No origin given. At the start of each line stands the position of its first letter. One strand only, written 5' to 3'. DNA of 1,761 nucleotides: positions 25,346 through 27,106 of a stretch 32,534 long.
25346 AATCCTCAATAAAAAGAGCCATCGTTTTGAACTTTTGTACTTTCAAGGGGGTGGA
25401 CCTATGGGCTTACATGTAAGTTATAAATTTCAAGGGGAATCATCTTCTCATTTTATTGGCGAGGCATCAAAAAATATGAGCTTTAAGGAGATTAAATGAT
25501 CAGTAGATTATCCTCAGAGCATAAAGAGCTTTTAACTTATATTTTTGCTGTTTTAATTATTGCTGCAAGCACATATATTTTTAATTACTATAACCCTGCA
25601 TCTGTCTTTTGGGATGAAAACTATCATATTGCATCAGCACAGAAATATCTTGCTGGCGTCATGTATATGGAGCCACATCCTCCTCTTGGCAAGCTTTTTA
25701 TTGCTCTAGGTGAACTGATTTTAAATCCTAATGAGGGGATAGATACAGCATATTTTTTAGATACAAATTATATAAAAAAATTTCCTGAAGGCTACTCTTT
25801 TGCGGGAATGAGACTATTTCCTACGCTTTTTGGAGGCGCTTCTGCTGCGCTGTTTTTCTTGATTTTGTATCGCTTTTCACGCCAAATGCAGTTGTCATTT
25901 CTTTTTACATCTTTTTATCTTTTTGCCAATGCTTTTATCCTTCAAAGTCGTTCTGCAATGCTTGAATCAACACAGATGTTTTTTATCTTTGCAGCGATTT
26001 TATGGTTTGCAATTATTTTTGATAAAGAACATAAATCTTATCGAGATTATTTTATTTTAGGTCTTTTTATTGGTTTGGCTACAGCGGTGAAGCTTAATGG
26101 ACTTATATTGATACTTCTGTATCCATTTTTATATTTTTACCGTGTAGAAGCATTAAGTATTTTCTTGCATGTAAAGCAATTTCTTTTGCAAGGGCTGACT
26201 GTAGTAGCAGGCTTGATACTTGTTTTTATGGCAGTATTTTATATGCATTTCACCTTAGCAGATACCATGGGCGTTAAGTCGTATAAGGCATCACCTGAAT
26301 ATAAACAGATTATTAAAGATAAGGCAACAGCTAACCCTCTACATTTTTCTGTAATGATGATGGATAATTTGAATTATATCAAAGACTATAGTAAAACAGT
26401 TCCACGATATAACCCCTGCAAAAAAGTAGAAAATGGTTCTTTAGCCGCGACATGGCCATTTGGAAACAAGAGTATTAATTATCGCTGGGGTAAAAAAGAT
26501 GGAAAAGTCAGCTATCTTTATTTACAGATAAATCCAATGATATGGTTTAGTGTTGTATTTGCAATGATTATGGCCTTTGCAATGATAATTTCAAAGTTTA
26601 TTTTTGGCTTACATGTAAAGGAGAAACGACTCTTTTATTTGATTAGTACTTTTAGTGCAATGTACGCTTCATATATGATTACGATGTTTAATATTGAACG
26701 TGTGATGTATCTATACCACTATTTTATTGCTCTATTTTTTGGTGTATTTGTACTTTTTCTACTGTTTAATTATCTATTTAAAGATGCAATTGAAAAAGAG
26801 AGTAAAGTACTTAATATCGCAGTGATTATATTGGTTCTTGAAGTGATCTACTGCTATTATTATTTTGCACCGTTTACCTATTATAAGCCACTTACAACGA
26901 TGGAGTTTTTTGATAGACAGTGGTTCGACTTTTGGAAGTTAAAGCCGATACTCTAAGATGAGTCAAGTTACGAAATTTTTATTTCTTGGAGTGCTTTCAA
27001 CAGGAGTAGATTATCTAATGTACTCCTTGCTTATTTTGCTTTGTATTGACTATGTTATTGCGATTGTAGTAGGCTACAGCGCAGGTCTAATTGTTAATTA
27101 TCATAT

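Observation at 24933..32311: Candidate periplasmic glycosylation system (PA14 protein, PMT/GT39-like GT-C, GtrA, second GT-C, GtrB) wired into a pseudopilin/GspF operon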

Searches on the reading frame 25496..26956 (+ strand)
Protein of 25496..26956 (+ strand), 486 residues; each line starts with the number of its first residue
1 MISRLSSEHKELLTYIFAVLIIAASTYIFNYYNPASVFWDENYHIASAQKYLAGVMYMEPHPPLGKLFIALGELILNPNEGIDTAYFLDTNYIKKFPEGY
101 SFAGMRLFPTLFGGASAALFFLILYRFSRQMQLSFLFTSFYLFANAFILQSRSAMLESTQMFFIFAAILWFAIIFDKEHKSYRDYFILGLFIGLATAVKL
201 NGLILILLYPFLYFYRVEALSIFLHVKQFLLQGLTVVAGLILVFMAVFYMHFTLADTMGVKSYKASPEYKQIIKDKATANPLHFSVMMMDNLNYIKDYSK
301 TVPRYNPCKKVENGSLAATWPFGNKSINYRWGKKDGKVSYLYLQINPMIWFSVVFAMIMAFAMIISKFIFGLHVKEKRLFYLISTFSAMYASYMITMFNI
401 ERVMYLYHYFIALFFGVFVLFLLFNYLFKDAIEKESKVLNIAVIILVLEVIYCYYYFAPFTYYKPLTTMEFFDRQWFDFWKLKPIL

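Call 3: search_protein_families(library=pfam, proteins=[window:25496-26956:+], max_evalue=0.01)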
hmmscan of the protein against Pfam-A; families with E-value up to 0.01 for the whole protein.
window:25496-26956:+ (486 aa): 2 families
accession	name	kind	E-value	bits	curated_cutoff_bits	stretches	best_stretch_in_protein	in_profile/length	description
PF02366.24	PMT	-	1.8e-23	83.9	22.7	1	19-254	3-243/245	Dolichyl-phosphate-mannose-protein mannosyltransferase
PF16192.10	PMT_4TMC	-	1e-19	71.3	32.4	1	315-480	27-202/202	C-terminal four TMM region of protein-O-mannosyltransferase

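Call 4: search_protein_families(library=ncbifam, proteins=[window:25496-26956:+], max_evalue=0.01)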
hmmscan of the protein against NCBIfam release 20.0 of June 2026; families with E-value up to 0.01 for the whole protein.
window:25496-26956:+ (486 aa): 1 family
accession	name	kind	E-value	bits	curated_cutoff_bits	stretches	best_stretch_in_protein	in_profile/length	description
NF058602.1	PrMnsylTfPmt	equivalog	0.0006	18.7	800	1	99-178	115-192/530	protein O-mannosyltransferase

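Call 10: find_homologous_proteins(query=window:25496-26956:+, max_evalue=0.00001)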
Query window:25496-26956:+ (486 aa): 1315 proteins with E <= 0.00001 among 8000 candidates; the best 120 are listed.
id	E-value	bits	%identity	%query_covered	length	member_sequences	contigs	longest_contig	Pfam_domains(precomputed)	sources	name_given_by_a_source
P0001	3.8e-289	977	90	100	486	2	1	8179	PF02366.25,PF16192.11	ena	-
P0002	4.7e-283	957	86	100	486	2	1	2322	PF02366.25,PF16192.11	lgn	-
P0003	9.6e-273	923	84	100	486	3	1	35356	PF02366.25,PF16192.11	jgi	jgi:dolichyl-phosphate-mannose--protein O-mannosyl transferase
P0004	1.8e-270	916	83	100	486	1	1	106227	PF02366.25,PF16192.11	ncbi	-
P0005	1.7e-267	906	83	100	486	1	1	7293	PF02366.25,PF16192.11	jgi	jgi:dolichyl-phosphate-mannose--protein O-mannosyl transferase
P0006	1.0e-252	857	79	100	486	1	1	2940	PF02366.25,PF16192.11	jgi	jgi:dolichyl-phosphate-mannose-protein mannosyltransferase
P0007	1.0e-249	847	77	99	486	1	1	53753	PF02366.25,PF16192.11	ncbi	-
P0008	1.7e-237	807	75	99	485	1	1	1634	PF02366.25,PF16192.11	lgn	-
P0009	3.0e-233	793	72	99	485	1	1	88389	PF02366.25,PF16192.11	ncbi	-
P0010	3.0e-229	780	72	99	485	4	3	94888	PF02366.25,PF16192.11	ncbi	-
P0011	3.2e-228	777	70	99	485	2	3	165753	PF02366.25,PF16192.11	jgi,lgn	jgi:dolichyl-phosphate-mannose--protein O-mannosyl transferase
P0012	1.1e-227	775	71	99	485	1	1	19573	PF02366.25,PF16192.11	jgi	-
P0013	1.5e-226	771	70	99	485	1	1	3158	PF02366.25,PF16192.11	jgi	jgi:dolichyl-phosphate-mannose--protein O-mannosyl transferase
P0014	1.0e-225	768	71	100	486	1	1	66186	PF02366.25,PF16192.11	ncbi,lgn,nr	ncbi:MAG: phospholipid carrier-dependent glycosyltransferase [Campylobacterales bacterium]|nr:phosph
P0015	1.1e-223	762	70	98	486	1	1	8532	PF02366.25,PF16192.11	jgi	-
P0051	2.3e-185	635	58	100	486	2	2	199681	PF02366.25,PF16192.11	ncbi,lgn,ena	-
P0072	2.7e-142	493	51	96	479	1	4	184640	PF02366.25,PF16192.11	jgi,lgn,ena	-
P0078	7.4e-141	489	49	99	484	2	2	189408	PF02366.25,PF16192.11,PF13231.13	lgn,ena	-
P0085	1.3e-139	484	50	98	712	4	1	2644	PF02366.25,PF16192.11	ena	-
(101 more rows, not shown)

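Call 12: find_related_loci(query=A1, collection=genome_contigs, flank=8000)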
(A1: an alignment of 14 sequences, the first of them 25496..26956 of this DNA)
Query A1 (486 aa) in genome_contigs; peptide patterns used: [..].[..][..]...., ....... (x = any residue, [..] = any of these).
348 stretches matched a pattern; 323 encode a relative of the query (tblastn E <= 1e-3); the best 80 are kept; 80 distinct loci.
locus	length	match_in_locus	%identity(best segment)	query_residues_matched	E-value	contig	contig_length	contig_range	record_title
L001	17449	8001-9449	77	4-486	0e+0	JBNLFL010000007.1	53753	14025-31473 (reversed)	MAG: Sulfurimonadaceae bacterium isolate C1.bin.43.orig k141_377013, whole genome shotgun sequence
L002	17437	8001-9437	72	8-486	0e+0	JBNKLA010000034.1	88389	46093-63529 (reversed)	MAG: Sulfurimonadaceae bacterium isolate H1H2.bin.27.orig k141_1843485, whole genome shotgun sequence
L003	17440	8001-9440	72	7-486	0e+0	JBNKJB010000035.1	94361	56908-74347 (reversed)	MAG: Sulfurimonadaceae bacterium isolate H2.bin.31.orig k141_946258, whole genome shotgun sequence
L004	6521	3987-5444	70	1-486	0e+0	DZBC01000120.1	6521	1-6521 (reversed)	MAG TPA_asm: Sulfuricurvum sp. isolate SulCav_PC08_66_51_9 SulCav_PC08-66_13157_length_6521_cov_5.141355, whole genome s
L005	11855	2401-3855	67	2-486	0e+0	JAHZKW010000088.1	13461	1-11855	MAG: Epsilonproteobacteria bacterium isolate O_S4.2_bin.7 k141_829277, whole genome shotgun sequence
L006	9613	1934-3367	63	10-486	0e+0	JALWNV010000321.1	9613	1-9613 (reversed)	MAG: Helicobacteraceae bacterium isolate M17_metabat2_scaf2bin.285 M17_NODE_8064_length_9613_cov_1.240776, whole genome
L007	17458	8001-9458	58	2-486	0e+0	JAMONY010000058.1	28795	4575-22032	MAG: Helicobacteraceae bacterium isolate 4281-140_metabat2_scaf2bin.082 4281-140_scaffold_497_c1, whole genome shotgun s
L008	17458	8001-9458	71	1-486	0e+0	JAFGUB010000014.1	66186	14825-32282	MAG: Campylobacterales bacterium isolate ZodW_maxbin.095 k87_6133712, whole genome shotgun sequence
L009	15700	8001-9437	56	8-485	0e+0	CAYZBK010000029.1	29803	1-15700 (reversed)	MAG TPA_asm: uncultured Kangiella sp. isolate binchicken_co67_34 genome assembly, contig: NODE_1476_length_29803_cov_19.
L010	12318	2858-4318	50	7-485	2e-147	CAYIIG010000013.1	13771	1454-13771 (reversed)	MAG TPA_asm: uncultured Candidatus Saccharibacteria bacterium isolate ERP119705_co20_252 genome assembly, contig: NODE_4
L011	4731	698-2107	52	13-485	3e-149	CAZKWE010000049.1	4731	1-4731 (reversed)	MAG TPA_asm: uncultured Campylobacteraceae bacterium isolate binchicken_co219_151 genome assembly, contig: k141_418566,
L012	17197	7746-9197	51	10-485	9e-146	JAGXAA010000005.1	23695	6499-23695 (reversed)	MAG: Patescibacteria group bacterium isolate REEB66 contig-150_2508, whole genome shotgun sequence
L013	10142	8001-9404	50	15-485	9e-141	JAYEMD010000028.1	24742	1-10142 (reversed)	MAG: Campylobacterota bacterium isolate MAG090 MAG090_28, whole genome shotgun sequence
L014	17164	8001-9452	50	10-485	9e-141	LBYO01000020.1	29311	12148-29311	MAG: Parcubacteria group bacterium GW2011_GWA1_40_21 UT90_C0020, whole genome shotgun sequence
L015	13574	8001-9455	47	2-485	1e-140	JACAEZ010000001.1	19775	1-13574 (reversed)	MAG: Campylobacterales bacterium isolate L.E.EP.2 k119_99964, whole genome shotgun sequence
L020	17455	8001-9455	50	5-486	9e-137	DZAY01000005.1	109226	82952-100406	MAG TPA_asm: Helicobacter cetorum isolate SulCav_PC08_66_28_13 SulCav_PC08-66_41_length_109226_cov_8.125125, whole genom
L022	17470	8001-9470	47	3-485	3e-136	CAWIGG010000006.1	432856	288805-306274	MAG: uncultured Spirochaetota bacterium isolate MFD03726.bin.1.50 genome assembly, contig: contig_42723, whole genome sh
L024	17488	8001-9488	47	11-480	5e-132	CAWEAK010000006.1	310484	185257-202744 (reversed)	MAG: uncultured Spirochaetota bacterium isolate MFD01476.bin.2.50 genome assembly, contig: contig_41611, whole genome sh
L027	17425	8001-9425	47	20-485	8e-128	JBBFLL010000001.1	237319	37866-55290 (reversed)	MAG: Brevinematales bacterium isolate Uz-U4-24 NODE_1_length_237319_cov_7.482124, whole genome shotgun sequence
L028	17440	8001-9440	45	15-485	5e-127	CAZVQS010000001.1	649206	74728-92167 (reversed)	MAG TPA_asm: uncultured Gammaproteobacteria bacterium isolate SRP278314_co2_148 genome assembly, contig: NODE_3_length_6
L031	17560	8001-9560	44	2-483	3e-120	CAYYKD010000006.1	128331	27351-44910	MAG TPA_asm: uncultured Spirochaetales bacterium isolate binchicken_co113_85 genome assembly, contig: NODE_122_length_12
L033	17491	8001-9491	43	3-485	1e-119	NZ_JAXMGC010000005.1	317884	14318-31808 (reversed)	MAG: Cellvibrio sp. isolate STL-PRO103 C1.314.fa-5, whole genome shotgun sequence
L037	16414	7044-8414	47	26-485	2e-133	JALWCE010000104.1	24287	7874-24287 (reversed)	MAG: Nitratiruptor sp. isolate T10_metabat2_scaf2bin.202 T10_NODE_484_length_24287_cov_21.323055, whole genome shotgun s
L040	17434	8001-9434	42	18-483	9e-117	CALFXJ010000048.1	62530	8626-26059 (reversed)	MAG TPA_asm: uncultured Cellvibrio sp. isolate SRR4028132_bin.25_CONCOCT_v1.1_MAG genome assembly, contig: ERZ795038.271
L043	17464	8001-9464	41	19-485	5e-115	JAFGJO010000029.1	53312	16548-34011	MAG: Spirochaetales bacterium isolate Zod_Metabat.281 k87_6970447, whole genome shotgun sequence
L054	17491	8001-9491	41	2-483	3e-111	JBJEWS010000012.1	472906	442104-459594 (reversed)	MAG: Cellvibrio sp. isolate LOHA01_bin.004 NODE_5_length_472906_cov_24.152175, whole genome shotgun sequence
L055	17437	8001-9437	41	19-485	6e-111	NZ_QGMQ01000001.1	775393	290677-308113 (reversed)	Marinimicrobium alkaliphilum strain SW121 1, whole genome shotgun sequence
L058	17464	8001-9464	42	15-485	4e-111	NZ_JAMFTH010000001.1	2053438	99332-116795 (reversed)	Gilvimarinus xylanilyticus strain HB14 HB14_scaffold1, whole genome shotgun sequence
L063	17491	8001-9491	39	3-485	5e-109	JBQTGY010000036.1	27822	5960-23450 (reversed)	MAG: Pseudomarimonas sp. isolate SAW311 c_000000183463, whole genome shotgun sequence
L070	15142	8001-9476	40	6-485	1e-108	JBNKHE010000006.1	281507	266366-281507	MAG: Pontiella sp. isolate E1E2.bin.11.permissive NODE_6_length_281507_cov_8.864290, whole genome shotgun sequence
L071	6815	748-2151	45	7-485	2e-108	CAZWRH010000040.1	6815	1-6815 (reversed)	MAG TPA_asm: uncultured Gammaproteobacteria bacterium isolate SRP170004_co1_227 genome assembly, contig: NODE_18134_leng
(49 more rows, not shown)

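Call 22: search_solved_structures(query=A1, max_evalue=0.01, show_alignments=2)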
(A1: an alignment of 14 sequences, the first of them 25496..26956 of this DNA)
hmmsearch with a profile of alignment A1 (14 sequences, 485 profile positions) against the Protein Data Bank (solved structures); distinct sequences matched with E-value up to 0.01: 4.
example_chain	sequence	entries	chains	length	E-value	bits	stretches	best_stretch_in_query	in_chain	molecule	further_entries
6p25_A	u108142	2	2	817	5.7e-29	104.5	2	14-276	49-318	Dolichyl-phosphate-mannose--protein mannosyltransferase 1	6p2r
9i5k_A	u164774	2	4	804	1.1e-28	103.6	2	10-323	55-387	Dolichyl-phosphate-mannose--protein mannosyltransferase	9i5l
6p25_B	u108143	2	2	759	6.3e-26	94.4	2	16-256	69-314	Dolichyl-phosphate-mannose--protein mannosyltransferase 2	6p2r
9e61_A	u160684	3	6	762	4.7e-16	61.9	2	14-276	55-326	Dolichyl-phosphate-mannose--protein mannosyltransferase 4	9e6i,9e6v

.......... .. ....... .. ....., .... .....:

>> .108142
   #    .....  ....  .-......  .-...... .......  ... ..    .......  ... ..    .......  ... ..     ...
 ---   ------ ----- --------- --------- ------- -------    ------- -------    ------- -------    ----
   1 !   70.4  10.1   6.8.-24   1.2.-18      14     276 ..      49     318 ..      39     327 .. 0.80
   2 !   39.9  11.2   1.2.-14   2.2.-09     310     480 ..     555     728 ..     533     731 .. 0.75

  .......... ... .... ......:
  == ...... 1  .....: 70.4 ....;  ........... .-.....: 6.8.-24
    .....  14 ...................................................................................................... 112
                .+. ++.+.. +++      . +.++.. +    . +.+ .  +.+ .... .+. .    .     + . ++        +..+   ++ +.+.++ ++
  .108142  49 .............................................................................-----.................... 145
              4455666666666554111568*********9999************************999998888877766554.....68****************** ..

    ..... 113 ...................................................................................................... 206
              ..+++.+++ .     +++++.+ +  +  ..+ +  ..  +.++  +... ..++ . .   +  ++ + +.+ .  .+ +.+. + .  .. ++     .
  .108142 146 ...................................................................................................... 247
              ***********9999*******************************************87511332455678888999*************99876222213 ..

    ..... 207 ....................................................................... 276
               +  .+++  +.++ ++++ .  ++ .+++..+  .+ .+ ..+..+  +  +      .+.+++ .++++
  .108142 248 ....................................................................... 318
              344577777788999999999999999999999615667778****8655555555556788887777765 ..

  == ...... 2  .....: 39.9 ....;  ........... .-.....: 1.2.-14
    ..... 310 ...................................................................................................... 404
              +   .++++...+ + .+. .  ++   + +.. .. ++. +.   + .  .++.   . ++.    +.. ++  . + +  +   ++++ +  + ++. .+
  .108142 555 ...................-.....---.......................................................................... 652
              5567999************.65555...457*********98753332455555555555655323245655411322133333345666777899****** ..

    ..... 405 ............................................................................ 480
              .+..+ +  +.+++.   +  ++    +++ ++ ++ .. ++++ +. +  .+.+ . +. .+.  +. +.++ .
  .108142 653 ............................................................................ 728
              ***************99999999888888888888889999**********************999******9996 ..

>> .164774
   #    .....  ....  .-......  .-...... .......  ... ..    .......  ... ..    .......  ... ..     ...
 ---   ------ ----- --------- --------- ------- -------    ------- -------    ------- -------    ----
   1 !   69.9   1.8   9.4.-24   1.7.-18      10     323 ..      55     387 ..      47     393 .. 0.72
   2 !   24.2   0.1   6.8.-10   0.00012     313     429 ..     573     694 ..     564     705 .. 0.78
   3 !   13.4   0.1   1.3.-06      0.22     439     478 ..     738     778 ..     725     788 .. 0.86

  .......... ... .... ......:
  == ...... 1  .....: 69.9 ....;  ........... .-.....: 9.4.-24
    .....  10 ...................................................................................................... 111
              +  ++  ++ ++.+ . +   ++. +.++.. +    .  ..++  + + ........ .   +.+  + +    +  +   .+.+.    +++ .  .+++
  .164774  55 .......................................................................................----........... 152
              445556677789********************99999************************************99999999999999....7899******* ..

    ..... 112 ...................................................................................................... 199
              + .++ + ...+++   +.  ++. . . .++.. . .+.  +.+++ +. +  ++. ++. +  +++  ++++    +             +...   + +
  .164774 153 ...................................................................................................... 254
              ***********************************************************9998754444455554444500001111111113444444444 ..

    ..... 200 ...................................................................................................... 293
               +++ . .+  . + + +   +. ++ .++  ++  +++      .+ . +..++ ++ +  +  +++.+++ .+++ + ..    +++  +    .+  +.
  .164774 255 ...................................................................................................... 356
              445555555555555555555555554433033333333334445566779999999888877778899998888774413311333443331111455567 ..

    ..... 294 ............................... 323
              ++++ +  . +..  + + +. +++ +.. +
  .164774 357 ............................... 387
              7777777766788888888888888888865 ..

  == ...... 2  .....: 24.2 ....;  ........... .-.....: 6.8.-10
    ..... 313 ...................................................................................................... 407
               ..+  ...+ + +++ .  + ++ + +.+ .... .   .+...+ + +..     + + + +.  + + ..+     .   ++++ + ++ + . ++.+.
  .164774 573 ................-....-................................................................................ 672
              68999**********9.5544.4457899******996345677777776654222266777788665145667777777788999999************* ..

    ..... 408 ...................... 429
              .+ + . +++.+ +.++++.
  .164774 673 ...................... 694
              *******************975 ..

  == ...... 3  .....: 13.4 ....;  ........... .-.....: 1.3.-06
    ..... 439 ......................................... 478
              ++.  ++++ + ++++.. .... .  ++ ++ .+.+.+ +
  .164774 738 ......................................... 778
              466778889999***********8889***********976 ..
